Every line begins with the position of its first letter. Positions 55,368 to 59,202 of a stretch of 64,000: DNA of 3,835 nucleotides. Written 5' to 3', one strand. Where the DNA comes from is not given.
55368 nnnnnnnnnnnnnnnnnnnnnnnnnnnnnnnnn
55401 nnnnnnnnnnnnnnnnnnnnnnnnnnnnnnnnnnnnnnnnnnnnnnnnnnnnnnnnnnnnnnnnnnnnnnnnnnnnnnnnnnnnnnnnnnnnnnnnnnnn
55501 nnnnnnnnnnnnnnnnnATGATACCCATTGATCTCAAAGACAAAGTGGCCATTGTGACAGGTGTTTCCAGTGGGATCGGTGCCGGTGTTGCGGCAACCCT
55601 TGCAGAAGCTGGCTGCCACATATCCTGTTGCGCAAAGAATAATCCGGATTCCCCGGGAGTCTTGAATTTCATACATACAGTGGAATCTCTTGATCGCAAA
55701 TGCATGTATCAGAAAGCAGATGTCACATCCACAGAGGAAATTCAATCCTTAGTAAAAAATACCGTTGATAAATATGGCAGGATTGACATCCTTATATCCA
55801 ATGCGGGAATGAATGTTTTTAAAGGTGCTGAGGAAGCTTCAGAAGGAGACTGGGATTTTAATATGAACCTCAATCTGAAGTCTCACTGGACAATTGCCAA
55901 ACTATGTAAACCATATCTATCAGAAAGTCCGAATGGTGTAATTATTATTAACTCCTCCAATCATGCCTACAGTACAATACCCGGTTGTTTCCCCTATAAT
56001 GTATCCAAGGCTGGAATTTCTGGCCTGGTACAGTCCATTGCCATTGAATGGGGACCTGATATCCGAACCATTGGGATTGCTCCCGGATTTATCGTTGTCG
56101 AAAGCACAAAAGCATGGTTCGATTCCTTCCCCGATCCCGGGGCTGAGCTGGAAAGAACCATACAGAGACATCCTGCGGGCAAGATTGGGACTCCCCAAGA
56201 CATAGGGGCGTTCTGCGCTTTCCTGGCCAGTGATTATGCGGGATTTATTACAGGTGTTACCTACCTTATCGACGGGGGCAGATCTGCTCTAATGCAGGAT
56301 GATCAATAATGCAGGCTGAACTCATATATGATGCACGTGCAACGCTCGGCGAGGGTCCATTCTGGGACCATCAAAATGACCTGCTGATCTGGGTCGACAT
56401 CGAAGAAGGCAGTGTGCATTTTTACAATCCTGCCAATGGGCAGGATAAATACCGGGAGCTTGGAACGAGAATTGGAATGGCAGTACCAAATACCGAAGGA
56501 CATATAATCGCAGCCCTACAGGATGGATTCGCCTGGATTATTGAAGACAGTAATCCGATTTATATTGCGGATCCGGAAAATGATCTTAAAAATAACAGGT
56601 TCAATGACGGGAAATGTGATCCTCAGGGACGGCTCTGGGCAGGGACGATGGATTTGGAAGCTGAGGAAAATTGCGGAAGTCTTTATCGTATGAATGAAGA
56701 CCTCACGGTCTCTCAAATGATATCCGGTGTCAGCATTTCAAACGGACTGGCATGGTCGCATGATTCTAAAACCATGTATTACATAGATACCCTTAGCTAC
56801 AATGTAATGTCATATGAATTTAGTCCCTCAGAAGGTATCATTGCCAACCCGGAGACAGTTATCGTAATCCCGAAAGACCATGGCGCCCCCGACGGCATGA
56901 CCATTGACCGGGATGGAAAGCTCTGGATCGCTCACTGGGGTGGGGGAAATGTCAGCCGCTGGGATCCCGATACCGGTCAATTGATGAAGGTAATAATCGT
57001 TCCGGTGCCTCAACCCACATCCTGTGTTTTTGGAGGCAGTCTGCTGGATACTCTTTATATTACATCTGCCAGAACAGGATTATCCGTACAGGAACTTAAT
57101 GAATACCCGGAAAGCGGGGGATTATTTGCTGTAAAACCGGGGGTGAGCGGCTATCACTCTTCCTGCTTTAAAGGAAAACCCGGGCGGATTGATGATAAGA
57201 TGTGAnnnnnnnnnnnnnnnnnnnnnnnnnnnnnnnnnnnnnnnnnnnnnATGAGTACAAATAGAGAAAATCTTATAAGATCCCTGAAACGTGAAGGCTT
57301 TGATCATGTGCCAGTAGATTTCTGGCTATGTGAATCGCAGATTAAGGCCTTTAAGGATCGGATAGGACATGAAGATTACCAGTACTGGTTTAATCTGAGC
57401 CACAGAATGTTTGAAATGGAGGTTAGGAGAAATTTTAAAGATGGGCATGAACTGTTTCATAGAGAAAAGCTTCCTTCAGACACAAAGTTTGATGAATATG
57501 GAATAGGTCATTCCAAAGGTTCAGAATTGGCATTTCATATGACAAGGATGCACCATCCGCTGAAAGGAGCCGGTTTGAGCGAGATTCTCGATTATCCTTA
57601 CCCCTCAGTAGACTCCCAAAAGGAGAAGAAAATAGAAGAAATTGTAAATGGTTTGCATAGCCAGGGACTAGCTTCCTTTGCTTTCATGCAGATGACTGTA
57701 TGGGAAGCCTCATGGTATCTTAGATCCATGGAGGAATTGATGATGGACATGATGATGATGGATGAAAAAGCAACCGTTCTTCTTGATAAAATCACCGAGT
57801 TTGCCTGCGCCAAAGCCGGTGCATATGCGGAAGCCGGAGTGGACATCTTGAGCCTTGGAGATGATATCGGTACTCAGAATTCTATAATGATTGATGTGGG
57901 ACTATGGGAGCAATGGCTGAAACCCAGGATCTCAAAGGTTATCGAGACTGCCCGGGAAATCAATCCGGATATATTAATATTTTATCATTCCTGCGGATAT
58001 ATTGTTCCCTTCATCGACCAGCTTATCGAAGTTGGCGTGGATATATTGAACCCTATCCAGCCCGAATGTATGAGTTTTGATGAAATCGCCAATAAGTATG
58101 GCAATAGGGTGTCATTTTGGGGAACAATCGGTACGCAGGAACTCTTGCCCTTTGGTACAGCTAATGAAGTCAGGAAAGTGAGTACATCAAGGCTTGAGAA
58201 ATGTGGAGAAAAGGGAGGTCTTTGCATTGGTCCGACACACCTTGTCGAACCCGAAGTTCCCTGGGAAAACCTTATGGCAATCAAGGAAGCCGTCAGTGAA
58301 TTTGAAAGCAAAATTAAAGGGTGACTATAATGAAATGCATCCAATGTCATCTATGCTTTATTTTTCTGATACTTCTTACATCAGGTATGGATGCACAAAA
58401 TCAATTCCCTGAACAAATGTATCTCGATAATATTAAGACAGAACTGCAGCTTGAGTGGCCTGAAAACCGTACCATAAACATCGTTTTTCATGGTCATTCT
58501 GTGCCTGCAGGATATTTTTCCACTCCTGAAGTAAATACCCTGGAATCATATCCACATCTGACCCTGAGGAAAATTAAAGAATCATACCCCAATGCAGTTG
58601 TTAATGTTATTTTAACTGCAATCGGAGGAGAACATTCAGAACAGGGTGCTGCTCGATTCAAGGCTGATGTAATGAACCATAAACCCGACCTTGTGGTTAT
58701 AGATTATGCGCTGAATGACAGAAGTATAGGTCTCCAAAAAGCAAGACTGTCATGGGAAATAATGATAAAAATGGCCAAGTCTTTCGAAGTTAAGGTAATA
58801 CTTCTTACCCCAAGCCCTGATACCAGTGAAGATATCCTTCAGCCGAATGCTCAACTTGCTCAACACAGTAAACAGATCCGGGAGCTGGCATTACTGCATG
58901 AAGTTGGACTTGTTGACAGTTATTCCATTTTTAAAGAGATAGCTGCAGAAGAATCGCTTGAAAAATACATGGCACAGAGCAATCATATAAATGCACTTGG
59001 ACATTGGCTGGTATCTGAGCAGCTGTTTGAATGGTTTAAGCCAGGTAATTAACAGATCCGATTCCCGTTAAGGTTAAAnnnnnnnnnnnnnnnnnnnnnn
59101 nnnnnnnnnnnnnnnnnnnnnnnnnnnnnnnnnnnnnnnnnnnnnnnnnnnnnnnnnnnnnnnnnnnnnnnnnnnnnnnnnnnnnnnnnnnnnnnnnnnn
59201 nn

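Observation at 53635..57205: Kinase-less sugar oxidation block: SDR, SMP-30 lactonase, enolase-superfamily dehydratase and an RraA-family aldolase candidate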

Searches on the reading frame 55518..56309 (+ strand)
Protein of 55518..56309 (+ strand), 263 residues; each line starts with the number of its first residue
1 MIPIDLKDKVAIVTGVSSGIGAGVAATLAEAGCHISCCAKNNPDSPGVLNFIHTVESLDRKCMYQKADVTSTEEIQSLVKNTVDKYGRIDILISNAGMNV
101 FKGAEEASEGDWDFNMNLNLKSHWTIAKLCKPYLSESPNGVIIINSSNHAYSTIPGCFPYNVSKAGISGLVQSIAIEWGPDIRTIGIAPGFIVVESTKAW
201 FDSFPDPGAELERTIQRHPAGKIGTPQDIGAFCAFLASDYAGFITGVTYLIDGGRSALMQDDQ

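Call 3: search_protein_families(library=pfam, proteins=[window:55518-56309:+])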
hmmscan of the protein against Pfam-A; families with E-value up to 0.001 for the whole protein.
window:55518-56309:+ (263 aa): 4 families
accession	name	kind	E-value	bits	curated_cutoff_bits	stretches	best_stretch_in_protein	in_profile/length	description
PF13561.12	adh_short_C2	-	8.2e-47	160.2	27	1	15-254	1-234/236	Enoyl-(Acyl carrier protein) reductase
PF00106.31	adh_short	-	6.6e-41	140.4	26.6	1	9-200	1-190/195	short chain dehydrogenase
PF08659.16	KR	-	1.4e-08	35.3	22.6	1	12-171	4-160/180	KR domain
PF23441.1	SDR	-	3.7e-05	23.7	27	1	10-254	9-254/258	SDR-like rossmann domain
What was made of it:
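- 55518..56309 (+): Classical SDR, 263 aa. Inferred aldose 1-dehydrogenase. adh_short and adh_short_C2 (call 3).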

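Call 4: search_protein_families(library=ncbifam, proteins=[window:55518-56309:+])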
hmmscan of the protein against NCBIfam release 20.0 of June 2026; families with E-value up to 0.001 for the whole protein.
window:55518-56309:+ (263 aa): 224 families (the best 25 are shown)
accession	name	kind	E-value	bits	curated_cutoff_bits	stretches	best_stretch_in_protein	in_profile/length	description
NF005469.0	PRK07063.1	equivalog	3.5e-61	207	306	1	6-261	5-260/260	SDR family oxidoreductase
NF005559.1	PRK07231.1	subfamily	7e-53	179.7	215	1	6-256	2-248/249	glucose 1-dehydrogenase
NF004791.0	PRK06138.1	equivalog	5.2e-50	170.1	312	1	5-257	2-251/252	SDR family oxidoreductase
NF005893.0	PRK07856.1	equivalog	5.3e-49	166.8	255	1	3-254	4-240/255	SDR family oxidoreductase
NF005007.0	PRK06398.1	equivalog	1.3e-44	152.3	341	1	5-259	4-249/259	aldose dehydrogenase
NF052558.1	MBtsdlDhBudC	equivalog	1.6e-43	149.1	270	1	7-258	2-244/250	meso-2,3-butanediol dehydrogenase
NF009466.0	PRK12826.1-2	subfamily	3e-43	148.1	222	1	8-256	3-245/248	3-oxoacyl-ACP reductase FabG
NF004818.0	PRK06172.1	equivalog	3e-43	148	336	1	5-257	4-252/253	SDR family oxidoreductase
NF005309.0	PRK06841.1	subfamily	5.9e-42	143.9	286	1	4-255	11-252/255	GolD/DthD family dehydrogenase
TIGR01832.1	kduD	equivalog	1.3e-41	142.8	338.85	1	5-255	2-245/248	2-dehydro-3-deoxy-D-gluconate 5-dehydrogenase KduD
TIGR03971.1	SDR_subfam_1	subfamily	1.5e-41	142.6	300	1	6-256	1-269/271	mycofactocin-coupled SDR family oxidoreductase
TIGR01830.1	3oxo_ACP_reduc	equivalog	1.9e-41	142.3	297.75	1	11-254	1-237/239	3-oxoacyl-[acyl-carrier-protein] reductase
NF006080.0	PRK08226.1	equivalog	1.9e-41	142.2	356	1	6-255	4-253/263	SDR family oxidoreductase UcpA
NF006528.0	PRK08993.1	subfamily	4.7e-41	140.9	430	1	4-255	6-250/253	2-dehydro-3-deoxy-D-gluconate 5-dehydrogenase KduD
NF006121.0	PRK08265.1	subfamily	1.3e-40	139.5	294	1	5-260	4-250/263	short chain dehydrogenase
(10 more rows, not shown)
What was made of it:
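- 55518..56309 (+): The second-best NCBIfam model is glucose 1-dehydrogenase, 180 bits against a cut-off of 215 (call 4).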

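Call 30: search_solved_structures(query=window:55518-56309:+, max_evalue=1e-25)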
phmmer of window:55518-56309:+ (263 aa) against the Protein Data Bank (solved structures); distinct sequences matched with E-value up to 1e-25: 90 (the best 60 are shown).
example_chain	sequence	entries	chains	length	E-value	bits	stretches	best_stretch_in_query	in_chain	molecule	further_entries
7pcs_B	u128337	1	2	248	2.2e-37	132.1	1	6-257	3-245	BbsD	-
5ojg_A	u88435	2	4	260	1e-35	126.6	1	7-257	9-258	Dehydrogenase/reductase SDR family member 4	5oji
1vl8_A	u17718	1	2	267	1.3e-34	122.9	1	4-257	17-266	Gluconate 5-dehydrogenase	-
4j2h_A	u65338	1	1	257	4.6e-34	121.2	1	4-256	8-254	Short chain alcohol dehydrogenase-related dehydrogenase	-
3vtz_A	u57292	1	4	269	2.4e-33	118.8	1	6-255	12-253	Glucose 1-dehydrogenase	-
3o4r_A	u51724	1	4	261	3.1e-33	118.4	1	6-256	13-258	Dehydrogenase/reductase SDR family member 4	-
3imf_A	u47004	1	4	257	3.4e-33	118.3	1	6-255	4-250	Short chain dehydrogenase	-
4ni5_A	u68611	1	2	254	7.3e-33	117.2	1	6-257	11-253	Oxidoreductase, short-chain dehydrogenase/reductase family protein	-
1ae1_A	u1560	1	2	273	8.6e-33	117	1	6-257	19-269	TROPINONE REDUCTASE-I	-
2uvd_A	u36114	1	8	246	1.2e-32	116.5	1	6-255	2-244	3-OXOACYL-(ACYL-CARRIER-PROTEIN) REDUCTASE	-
4z9y_A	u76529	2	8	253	1.7e-32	116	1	4-255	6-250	2-deoxy-D-gluconate 3-dehydrogenase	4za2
2zat_A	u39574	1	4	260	1.6e-31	112.8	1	6-256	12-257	Dehydrogenase/reductase SDR family member 4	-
2hq1_A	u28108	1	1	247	6.3e-31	110.9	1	5-254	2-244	Glucose/ribitol dehydrogenase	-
6y4d_A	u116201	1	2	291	6.6e-31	110.8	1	6-256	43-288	short-chain dehydrogenase/reductase (SDR)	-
5ff9_A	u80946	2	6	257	8.2e-31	110.5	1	6-256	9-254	Noroxomaritidine/Norcraugsodine Reductase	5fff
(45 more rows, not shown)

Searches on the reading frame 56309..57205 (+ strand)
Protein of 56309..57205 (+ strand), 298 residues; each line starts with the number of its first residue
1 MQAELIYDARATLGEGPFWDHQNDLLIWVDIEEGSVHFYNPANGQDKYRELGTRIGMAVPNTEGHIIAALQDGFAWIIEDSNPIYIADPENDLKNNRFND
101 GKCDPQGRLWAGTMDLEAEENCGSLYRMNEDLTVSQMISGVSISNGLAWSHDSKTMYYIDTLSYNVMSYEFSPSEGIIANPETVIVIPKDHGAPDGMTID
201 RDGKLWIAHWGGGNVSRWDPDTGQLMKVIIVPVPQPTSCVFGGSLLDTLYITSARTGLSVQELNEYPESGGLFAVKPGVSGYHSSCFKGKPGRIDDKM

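Call 3: search_protein_families(library=pfam, proteins=[window:56309-57205:+])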
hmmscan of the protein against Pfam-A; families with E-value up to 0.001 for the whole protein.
window:56309-57205:+ (298 aa): 3 families
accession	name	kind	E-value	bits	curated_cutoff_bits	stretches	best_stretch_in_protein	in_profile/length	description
PF08450.18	SGL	-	3.1e-82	276.3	26.3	1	13-255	1-246/246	SMP-30/Gluconolactonase/LRE-like region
PF07494.17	Reg_prop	-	0.00014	22.1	20.4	0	103-114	12-23/24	Two component regulator propeller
PF24684.1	Vgb_lyase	-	0.00076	18.8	50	0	184-221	173-210/290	Virginiamycin B lyase family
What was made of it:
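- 56309..57205 (+): SMP-30/regucalcin-type lactonase, 298 aa. PF08450, E = 3.1e-82 (call 3).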

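Call 4: search_protein_families(library=ncbifam, proteins=[window:56309-57205:+])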
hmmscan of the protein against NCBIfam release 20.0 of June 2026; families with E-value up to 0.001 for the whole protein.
window:56309-57205:+ (298 aa): 0 families

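Call 31: search_solved_structures(query=window:56309-57205:+, max_evalue=1e-10)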
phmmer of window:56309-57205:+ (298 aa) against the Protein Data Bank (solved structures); distinct sequences matched with E-value up to 1e-10: 6.
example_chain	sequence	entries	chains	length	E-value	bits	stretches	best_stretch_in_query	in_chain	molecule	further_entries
3g4e_A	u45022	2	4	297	3.8e-55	190.3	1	5-281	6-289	Regucalcin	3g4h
4gnb_A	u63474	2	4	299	3.8e-55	190.2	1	5-281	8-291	Regucalcin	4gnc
4gn7_A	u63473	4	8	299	1.1e-54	188.8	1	9-281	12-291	Regucalcin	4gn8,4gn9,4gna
7plb_A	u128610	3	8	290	3.2e-49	170.8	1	2-282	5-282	Smp-30/Cgr1 family protein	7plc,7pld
5d9b_A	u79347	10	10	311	5.7e-46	160.1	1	10-281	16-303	Luciferin regenerating enzyme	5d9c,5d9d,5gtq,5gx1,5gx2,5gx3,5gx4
2ghs_A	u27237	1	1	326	1.8e-31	112.5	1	10-281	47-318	AGR_C_1268p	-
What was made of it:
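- On Oxidative non-phosphorylative aldose pathway: Matches regucalcin and the SMP-30/Cgr1-family entry 7plb (calls 3, 31).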

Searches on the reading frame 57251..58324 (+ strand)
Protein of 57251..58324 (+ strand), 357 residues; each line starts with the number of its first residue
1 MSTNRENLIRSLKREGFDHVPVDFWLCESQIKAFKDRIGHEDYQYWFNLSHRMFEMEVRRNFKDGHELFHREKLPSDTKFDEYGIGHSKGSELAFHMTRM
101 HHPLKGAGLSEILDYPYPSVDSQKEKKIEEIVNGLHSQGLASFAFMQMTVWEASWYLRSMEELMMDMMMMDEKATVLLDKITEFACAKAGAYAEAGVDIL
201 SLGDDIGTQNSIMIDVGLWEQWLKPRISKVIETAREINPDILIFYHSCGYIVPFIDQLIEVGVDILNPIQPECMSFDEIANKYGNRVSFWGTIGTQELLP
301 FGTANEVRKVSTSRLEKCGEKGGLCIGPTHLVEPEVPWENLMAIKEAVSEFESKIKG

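Call 3: search_protein_families(library=pfam, proteins=[window:57251-58324:+])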
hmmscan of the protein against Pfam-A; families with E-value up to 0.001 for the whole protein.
window:57251-58324:+ (357 aa): 1 family
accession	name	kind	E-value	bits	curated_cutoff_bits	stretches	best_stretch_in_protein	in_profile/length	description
PF01208.23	URO-D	-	2.1e-19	70.2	23.9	1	156-350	152-345/346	Uroporphyrinogen decarboxylase (URO-D)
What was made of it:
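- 57251..58324 (+): URO-D/MtaA-like protein, 357 aa, starting 45 nt after the lactonase gene. PF01208, E = 2.1e-19 (call 3).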

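Call 4: search_protein_families(library=ncbifam, proteins=[window:57251-58324:+])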
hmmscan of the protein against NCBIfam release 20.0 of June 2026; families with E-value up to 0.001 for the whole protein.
window:57251-58324:+ (357 aa): 4 families
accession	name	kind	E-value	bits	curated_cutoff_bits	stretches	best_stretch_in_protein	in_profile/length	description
NF004889.0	PRK06252.1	subfamily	1.5e-16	60.3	244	1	157-353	155-338/340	methylcobalamin:coenzyme M methyltransferase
TIGR01463.1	mtaA_cmuA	subfamily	6.1e-16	58.6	235.4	1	159-350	156-337/340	MtaA/CmuA family methyltransferase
NF040654.1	MtaA_Meth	equivalog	1.6e-13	50.3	400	1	155-351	151-335/337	methylcobamide:CoM methyltransferase MtaA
NF041608.1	methylcob_mtaseMtbA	equivalog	1.2e-06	27.9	600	1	162-268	159-261/339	methylcobamide:CoM methyltransferase MtbA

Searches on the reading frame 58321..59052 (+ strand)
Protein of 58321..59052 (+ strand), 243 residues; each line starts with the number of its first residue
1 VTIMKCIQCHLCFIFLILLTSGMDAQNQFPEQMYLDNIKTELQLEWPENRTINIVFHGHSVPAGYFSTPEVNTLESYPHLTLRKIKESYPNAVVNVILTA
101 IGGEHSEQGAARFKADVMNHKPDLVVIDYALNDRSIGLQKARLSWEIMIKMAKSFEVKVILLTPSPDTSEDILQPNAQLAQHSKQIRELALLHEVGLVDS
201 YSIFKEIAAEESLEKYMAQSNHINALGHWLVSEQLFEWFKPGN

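Call 3: search_protein_families(library=pfam, proteins=[window:58321-59052:+])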
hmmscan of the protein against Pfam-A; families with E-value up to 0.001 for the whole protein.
window:58321-59052:+ (243 aa): 2 families
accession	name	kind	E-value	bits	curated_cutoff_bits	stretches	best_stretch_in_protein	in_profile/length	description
PF13472.12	Lipase_GDSL_2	-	1.7e-15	58.4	32.9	1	57-229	2-177/178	GDSL-like Lipase/Acylhydrolase family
PF25182.1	NonGDSL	-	5.4e-05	23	80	1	72-213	45-185/220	Non-GDSL lipase-like family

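Call 4: search_protein_families(library=ncbifam, proteins=[window:58321-59052:+])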
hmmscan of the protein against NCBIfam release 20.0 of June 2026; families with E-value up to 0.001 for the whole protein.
window:58321-59052:+ (243 aa): 1 family
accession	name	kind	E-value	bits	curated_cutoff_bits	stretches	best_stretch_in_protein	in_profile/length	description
NF007819.1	PRK10528.1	equivalog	7.2e-07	29.1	270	1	55-153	32-126/210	multifunctional acyl-CoA thioesterase I/protease I/lysophospholipase L1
